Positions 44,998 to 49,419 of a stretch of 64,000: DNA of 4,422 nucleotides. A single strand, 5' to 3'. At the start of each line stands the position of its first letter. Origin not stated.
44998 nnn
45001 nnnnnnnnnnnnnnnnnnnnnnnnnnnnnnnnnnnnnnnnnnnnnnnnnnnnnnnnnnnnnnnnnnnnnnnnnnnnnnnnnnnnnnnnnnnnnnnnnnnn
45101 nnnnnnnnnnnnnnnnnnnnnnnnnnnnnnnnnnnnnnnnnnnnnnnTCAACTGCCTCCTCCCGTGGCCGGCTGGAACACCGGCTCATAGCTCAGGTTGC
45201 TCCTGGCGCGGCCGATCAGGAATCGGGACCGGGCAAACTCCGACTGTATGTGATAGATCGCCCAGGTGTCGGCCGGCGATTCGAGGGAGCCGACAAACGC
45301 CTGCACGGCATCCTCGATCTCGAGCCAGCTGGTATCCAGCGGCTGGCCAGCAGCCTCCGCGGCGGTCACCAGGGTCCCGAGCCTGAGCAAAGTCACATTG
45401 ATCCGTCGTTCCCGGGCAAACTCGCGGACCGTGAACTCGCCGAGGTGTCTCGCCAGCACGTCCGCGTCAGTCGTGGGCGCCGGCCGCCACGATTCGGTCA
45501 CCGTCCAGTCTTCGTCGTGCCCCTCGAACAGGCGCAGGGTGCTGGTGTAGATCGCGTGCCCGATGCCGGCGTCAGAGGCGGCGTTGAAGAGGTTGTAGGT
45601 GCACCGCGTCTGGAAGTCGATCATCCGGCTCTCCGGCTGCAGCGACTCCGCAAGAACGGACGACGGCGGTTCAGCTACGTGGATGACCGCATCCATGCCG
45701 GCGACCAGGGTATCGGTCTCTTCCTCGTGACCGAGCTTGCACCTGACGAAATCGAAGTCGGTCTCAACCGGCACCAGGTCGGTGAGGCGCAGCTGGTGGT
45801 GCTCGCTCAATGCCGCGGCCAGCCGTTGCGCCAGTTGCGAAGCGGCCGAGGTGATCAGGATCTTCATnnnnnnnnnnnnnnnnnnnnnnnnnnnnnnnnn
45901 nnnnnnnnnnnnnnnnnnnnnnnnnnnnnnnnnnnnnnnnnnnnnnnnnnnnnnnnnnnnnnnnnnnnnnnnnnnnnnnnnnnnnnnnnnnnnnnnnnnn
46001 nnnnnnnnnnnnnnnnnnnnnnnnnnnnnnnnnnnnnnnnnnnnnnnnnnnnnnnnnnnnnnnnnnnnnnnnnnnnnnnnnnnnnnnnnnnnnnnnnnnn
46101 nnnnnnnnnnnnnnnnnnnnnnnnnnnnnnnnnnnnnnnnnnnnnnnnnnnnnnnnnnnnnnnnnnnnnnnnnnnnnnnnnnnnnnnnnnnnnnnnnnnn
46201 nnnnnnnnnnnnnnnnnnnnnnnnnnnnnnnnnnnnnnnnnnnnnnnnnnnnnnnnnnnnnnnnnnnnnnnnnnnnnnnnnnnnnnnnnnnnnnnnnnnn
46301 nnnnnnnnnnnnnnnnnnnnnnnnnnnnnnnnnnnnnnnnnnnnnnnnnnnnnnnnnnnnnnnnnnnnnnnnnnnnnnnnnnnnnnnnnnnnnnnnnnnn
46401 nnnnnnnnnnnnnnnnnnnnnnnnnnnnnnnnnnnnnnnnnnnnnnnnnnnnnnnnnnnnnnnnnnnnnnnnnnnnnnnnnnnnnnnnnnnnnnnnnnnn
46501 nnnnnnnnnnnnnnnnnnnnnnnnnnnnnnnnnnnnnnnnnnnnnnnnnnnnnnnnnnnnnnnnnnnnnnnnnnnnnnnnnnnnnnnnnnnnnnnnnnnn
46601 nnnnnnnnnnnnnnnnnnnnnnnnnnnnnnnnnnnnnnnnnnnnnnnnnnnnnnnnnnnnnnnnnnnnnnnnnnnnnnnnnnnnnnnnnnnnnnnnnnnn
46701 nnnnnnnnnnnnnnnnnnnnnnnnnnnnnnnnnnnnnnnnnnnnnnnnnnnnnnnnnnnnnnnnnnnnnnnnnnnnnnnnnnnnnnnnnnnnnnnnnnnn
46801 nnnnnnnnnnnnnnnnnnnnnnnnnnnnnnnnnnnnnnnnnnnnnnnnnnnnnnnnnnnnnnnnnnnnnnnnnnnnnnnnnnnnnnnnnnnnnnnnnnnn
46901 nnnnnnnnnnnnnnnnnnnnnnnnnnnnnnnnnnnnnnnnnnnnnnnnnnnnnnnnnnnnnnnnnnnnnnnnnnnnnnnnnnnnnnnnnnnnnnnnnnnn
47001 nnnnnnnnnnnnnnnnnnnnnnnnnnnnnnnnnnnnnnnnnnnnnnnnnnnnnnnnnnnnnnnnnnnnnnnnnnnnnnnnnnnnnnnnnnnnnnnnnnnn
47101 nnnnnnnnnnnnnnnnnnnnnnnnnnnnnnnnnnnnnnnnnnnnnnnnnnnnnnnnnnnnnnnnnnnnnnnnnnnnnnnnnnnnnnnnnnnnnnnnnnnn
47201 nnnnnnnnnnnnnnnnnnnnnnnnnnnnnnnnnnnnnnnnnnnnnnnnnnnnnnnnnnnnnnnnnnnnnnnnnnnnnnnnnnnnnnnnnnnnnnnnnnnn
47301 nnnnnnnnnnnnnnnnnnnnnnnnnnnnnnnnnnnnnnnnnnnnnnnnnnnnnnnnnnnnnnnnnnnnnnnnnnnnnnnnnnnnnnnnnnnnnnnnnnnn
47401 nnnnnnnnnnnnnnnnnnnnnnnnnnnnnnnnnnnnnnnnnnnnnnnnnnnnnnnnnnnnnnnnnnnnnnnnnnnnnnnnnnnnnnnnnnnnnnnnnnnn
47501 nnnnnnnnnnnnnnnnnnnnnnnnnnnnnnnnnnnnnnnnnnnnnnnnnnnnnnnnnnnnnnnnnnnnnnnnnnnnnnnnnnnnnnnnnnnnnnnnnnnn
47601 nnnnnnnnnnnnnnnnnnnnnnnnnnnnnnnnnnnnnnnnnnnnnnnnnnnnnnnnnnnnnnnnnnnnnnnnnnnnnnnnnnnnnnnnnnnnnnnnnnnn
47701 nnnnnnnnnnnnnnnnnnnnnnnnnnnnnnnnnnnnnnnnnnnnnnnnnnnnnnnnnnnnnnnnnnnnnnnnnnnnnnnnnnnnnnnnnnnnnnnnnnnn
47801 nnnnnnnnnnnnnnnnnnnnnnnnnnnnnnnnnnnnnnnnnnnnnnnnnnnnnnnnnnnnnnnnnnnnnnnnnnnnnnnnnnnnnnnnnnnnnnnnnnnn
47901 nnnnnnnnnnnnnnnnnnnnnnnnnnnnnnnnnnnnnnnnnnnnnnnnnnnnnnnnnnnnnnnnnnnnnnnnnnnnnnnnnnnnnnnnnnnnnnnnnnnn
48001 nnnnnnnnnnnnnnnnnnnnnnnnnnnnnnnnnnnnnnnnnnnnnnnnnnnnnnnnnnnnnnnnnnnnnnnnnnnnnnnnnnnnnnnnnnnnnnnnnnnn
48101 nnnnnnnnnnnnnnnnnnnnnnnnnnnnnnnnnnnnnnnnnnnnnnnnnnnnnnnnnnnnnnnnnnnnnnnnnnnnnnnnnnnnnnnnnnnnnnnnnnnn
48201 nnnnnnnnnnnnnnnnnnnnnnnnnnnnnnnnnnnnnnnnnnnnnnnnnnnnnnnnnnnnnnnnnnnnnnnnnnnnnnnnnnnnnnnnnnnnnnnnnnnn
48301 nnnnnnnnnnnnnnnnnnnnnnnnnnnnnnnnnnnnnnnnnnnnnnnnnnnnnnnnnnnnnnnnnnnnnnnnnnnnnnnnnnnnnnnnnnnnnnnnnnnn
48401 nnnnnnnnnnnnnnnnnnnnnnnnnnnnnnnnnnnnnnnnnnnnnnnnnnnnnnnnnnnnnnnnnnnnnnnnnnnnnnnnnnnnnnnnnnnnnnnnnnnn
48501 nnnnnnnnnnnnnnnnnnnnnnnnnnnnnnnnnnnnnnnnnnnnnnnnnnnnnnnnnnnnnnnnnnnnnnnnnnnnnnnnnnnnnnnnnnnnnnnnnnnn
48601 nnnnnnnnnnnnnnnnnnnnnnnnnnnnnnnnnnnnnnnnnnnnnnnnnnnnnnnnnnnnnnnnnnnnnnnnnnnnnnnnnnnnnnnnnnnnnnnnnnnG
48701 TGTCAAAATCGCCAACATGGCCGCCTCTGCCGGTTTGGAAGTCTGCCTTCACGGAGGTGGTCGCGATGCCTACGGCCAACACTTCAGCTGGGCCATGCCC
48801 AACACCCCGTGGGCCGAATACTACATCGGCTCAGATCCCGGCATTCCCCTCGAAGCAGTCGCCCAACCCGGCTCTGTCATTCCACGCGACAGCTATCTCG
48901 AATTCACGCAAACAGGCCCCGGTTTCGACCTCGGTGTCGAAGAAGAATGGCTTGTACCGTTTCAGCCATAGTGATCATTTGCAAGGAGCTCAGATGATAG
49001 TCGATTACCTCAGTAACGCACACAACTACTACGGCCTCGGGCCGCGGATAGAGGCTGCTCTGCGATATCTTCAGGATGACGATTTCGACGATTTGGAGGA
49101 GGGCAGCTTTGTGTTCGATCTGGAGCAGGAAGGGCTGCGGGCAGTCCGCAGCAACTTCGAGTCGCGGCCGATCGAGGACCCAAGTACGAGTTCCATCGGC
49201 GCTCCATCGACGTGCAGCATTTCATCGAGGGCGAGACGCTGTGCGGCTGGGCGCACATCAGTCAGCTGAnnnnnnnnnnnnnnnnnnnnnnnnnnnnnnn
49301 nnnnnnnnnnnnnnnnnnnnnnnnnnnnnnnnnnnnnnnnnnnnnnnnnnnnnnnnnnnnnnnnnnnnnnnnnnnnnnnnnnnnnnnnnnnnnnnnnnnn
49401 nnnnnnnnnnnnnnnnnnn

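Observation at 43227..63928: Array of six same-orientation IS91-family (rolling-circle) terminal modules, each abutting a different truncated gene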

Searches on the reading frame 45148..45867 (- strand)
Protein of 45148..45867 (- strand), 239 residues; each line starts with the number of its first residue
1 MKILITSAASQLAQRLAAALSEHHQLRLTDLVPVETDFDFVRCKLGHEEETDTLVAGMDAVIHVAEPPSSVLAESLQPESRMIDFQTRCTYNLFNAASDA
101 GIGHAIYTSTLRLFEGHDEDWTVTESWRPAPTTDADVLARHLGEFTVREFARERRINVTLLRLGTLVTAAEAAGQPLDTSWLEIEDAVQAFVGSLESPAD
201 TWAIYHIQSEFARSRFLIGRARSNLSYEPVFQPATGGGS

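Call 7: search_protein_families(library=pfam, proteins=[window:45148-45867:-], max_evalue=0.01)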
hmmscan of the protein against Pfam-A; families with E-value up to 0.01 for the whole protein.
window:45148-45867:- (239 aa): 4 families
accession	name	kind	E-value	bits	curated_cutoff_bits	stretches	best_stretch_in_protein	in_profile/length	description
PF01370.27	Epimerase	-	2.7e-10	40.5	20.9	1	5-169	3-175/240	NAD dependent epimerase/dehydratase family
PF04321.23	RmlD_sub_bind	-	3.4e-06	26.8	27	1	1-149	1-138/287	RmlD substrate binding domain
PF13460.12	NAD_binding_10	-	0.00034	21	27.2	1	36-168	39-148/184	NAD(P)H-binding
PF01073.25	3Beta_HSD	-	0.0064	16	22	1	40-113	49-119/280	3-beta hydroxysteroid dehydrogenase/isomerase family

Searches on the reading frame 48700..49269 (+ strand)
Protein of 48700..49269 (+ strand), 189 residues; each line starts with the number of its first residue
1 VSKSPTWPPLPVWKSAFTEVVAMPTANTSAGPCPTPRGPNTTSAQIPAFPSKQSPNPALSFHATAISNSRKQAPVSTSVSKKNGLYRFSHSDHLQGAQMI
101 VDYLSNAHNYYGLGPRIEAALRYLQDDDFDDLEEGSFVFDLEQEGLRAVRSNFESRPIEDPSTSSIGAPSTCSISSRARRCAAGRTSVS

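Call 27: search_protein_families(library=pfam, proteins=[window:48700-49269:+], max_evalue=0.1)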
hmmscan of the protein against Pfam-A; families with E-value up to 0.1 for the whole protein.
window:48700-49269:+ (189 aa): 1 family
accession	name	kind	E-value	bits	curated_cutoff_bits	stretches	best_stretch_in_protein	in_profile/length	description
PF04074.18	DUF386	-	4.2e-05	24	26.5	1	99-159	1-57/145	YhcH/YjgK/YiaL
